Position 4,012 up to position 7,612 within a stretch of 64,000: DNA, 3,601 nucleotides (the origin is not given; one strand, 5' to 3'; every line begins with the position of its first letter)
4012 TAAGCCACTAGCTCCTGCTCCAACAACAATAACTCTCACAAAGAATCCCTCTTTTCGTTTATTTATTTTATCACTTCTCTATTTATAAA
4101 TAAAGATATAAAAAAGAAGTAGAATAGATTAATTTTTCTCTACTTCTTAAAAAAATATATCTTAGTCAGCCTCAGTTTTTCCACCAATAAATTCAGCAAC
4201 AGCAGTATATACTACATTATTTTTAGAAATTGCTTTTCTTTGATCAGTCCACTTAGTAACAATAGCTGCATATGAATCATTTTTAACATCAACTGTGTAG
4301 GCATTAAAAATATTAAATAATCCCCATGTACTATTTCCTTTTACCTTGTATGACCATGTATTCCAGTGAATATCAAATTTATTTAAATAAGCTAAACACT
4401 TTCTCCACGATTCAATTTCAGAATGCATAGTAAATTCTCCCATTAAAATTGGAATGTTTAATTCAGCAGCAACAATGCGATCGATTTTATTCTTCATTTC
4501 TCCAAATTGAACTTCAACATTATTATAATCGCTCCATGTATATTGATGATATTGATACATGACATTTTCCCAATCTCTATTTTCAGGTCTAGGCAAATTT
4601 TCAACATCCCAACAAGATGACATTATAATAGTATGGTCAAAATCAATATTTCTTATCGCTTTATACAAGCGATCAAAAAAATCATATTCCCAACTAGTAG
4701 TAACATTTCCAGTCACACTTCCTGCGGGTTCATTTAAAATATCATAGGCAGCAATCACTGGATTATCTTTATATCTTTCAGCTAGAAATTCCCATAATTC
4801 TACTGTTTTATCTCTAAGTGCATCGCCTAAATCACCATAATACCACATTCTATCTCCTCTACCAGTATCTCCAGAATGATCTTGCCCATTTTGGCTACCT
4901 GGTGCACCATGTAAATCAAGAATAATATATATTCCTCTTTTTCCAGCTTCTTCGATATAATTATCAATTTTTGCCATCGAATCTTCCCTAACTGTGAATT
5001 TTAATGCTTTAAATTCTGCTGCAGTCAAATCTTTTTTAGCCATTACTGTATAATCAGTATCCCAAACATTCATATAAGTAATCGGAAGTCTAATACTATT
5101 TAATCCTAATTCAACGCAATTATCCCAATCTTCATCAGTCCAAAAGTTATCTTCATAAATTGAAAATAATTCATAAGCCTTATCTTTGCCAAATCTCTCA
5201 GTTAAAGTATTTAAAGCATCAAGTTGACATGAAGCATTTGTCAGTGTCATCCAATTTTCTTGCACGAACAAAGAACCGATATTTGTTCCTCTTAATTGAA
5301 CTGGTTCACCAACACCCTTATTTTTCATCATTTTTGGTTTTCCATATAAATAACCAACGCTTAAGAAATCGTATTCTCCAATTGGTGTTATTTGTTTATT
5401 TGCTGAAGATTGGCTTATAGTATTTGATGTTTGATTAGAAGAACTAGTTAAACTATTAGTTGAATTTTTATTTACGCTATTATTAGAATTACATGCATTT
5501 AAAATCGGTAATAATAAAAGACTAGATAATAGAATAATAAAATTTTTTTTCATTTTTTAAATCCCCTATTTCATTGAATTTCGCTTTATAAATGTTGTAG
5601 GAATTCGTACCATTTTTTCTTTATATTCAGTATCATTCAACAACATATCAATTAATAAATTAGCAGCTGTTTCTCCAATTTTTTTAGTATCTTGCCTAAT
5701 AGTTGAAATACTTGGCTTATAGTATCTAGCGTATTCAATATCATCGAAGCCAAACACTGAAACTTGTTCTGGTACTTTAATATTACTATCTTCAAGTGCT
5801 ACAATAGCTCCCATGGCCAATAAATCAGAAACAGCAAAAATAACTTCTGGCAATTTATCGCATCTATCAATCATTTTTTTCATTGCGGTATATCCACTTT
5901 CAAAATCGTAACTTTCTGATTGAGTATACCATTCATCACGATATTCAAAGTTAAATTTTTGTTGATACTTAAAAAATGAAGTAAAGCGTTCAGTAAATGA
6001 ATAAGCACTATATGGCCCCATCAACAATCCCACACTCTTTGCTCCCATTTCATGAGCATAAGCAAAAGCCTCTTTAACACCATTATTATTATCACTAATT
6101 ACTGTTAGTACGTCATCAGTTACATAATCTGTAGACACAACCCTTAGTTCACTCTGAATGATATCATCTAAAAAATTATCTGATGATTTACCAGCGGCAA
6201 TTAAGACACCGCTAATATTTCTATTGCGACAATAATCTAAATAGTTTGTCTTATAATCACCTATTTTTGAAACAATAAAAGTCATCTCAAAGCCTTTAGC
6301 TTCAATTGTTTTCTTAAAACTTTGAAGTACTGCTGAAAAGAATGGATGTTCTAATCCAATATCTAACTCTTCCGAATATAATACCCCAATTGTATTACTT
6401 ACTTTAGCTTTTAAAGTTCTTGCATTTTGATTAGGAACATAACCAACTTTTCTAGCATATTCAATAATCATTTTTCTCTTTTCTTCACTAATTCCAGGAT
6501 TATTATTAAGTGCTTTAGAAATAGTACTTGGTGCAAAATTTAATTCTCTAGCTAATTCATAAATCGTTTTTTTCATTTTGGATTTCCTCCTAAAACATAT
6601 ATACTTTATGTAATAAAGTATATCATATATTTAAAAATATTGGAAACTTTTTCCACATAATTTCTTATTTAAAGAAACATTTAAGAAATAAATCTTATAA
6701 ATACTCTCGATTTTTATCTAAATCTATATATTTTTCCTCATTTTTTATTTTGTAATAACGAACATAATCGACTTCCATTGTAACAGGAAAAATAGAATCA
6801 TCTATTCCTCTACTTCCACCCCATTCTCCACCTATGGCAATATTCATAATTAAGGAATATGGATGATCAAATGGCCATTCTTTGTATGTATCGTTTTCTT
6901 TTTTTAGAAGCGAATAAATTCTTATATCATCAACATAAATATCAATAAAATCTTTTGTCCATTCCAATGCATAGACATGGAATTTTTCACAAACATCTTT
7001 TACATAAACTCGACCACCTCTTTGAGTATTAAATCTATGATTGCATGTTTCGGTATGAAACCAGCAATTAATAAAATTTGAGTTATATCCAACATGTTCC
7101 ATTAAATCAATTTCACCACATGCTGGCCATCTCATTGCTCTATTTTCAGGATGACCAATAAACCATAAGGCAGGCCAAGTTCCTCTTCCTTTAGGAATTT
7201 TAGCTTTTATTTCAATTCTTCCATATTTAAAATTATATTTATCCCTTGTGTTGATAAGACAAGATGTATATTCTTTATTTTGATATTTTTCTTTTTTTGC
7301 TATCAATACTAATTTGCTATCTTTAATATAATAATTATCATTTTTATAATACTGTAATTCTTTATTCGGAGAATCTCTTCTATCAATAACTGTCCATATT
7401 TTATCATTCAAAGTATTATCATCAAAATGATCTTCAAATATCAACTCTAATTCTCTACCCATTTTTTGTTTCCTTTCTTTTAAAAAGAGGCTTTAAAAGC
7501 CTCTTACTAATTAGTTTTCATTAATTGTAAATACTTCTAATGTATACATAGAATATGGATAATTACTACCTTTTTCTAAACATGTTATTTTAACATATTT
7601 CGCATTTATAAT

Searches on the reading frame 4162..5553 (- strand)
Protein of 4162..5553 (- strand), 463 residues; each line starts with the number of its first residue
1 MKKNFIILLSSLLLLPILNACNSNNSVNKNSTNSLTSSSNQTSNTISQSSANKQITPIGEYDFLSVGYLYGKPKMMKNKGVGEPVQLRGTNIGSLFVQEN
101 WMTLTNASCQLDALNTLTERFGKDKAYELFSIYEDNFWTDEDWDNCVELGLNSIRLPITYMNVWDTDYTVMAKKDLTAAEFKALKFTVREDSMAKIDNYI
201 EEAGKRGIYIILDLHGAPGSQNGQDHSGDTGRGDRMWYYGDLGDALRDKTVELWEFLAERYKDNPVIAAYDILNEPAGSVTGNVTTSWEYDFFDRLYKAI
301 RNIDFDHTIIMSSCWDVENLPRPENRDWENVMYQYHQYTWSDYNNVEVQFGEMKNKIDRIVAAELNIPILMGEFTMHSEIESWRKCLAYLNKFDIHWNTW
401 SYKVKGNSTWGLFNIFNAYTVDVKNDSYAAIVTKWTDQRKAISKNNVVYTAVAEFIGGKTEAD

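Call 20: search_protein_families(library=pfam, proteins=[window:4162-5553:-], max_evalue=0.001)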
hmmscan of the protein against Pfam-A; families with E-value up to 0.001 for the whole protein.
window:4162-5553:- (463 aa): 1 family
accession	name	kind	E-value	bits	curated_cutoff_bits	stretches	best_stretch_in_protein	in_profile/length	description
PF00150.24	Cellulase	-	4.7e-27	95.6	23.5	1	139-405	23-271/272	Cellulase (glycosyl hydrolase family 5)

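Call 69: search_solved_structures(query=window:4162-5553:-, max_evalue=1e-10)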
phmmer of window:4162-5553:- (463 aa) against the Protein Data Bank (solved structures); distinct sequences matched with E-value up to 1e-10: 2.
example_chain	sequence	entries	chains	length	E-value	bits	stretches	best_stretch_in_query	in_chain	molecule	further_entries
9ku5_A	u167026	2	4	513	7.6e-25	90.8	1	80-343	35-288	Glycoside hydrolase | Putative beta-xylosidase GE32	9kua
8z2w_A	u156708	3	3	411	2.3e-21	79.3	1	86-320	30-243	Glucan 1,3-beta-glucosidase A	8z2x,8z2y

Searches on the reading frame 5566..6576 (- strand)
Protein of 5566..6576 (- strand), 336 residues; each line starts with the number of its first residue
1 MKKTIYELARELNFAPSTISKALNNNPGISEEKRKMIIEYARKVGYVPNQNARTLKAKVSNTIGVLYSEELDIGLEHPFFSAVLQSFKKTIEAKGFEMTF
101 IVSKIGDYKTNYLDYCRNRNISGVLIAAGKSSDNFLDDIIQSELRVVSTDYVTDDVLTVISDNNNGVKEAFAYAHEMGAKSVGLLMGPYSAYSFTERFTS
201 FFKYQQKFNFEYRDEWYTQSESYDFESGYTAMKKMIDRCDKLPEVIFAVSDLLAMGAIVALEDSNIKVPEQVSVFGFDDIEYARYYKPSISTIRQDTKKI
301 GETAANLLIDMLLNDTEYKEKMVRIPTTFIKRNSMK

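Call 20: search_protein_families(library=pfam, proteins=[window:5566-6576:-], max_evalue=0.001)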
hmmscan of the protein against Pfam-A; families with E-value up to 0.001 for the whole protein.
window:5566-6576:- (336 aa): 4 families
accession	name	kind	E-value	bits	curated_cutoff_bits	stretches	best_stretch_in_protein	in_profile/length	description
PF13377.12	Peripla_BP_3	-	1.7e-29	103.5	26.5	1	173-334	3-166/167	Periplasmic binding protein-like domain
PF00532.27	Peripla_BP_1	-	6.6e-24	85.3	22.2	1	61-332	2-280/281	Periplasmic binding proteins and sugar binding domain of LacI family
PF13407.12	Peripla_BP_4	-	2.3e-08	34.4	35.1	1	76-312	9-254/258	Periplasmic binding protein domain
PF00356.27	LacI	-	1.1e-07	31.9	27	1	4-49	1-46/46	Bacterial regulatory proteins, lacI family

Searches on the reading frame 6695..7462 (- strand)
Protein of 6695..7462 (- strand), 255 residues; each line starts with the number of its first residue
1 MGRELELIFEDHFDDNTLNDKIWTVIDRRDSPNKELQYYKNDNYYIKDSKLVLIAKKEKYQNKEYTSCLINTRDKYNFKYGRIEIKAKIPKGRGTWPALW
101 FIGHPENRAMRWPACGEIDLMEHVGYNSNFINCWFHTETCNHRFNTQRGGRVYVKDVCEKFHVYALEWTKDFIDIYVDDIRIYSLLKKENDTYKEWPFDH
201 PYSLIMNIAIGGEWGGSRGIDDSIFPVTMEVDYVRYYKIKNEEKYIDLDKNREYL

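Call 5: search_protein_families(library=pfam, proteins=[window:6695-7462:-], max_evalue=0.01)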
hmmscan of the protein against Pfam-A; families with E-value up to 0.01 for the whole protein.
window:6695-7462:- (255 aa): 2 families
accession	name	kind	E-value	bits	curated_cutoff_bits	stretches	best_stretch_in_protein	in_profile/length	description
PF00722.28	Glyco_hydro_16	-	2.1e-24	86.4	22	1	40-233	10-173/175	Glycosyl hydrolases family 16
PF03935.22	SKN1_KRE6_Sbg1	-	1.6e-18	66.8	30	2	2-103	114-223/501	Beta-glucan synthesis-associated protein SKN1/KRE6/Sbg1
